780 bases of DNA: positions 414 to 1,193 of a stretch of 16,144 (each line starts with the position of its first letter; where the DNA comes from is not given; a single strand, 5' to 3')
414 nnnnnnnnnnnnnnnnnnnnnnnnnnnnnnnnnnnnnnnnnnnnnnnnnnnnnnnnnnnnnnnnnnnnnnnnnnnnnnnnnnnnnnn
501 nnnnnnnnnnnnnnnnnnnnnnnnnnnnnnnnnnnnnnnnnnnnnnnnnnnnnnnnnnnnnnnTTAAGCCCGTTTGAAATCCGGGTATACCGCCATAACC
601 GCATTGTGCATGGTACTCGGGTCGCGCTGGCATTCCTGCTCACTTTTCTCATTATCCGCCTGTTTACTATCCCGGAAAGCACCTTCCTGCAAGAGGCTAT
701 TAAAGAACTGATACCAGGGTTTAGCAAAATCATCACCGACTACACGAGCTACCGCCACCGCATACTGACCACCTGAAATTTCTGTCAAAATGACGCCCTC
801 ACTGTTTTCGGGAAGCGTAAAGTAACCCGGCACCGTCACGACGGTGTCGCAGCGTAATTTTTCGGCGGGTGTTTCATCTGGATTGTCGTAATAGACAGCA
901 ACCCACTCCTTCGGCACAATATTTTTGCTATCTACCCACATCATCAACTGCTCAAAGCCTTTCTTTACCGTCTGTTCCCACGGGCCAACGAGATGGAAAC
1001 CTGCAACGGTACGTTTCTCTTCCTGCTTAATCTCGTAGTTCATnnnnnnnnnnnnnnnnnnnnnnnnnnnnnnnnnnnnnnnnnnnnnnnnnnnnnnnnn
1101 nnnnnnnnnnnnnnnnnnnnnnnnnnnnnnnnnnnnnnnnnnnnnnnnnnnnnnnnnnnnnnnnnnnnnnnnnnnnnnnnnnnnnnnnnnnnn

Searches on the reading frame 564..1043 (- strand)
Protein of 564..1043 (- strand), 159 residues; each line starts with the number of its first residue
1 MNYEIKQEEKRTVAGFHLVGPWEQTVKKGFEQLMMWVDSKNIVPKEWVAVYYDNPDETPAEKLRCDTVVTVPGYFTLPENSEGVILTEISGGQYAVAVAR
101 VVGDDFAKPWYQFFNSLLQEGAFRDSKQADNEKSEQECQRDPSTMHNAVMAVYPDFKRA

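Call 21: find_encoding_contigs(protein=window:564-1043:-, flank=10000, max_places=6)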
Protein window:564-1043:- (159 aa): no gene with exactly this product is on record in the collection.
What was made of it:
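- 685..1043 (-): sbmC lacking its last 115 nt; ORF 564-1043 is a chimera of 119 SbmC codons and 40 junk codons. The chimeric protein is not on record (call 21).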

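Call 24: search_protein_families(library=pfam, proteins=[window:567-1043:-], max_evalue=0.01)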
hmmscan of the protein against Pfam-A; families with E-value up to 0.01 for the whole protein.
window:567-1043:- (159 aa): 2 families
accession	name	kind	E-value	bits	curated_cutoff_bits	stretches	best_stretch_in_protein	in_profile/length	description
PF06445.20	GyrI-like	-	8e-23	81.8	26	1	1-121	1-121/155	GyrI-like small molecule binding domain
PF14526.11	Cass2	-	6.3e-20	72.3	27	1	4-133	1-133/150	Integron-associated effector binding protein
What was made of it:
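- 685..1043 (-): The GyrI-like domain matches only residues 1-121 (call 24).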
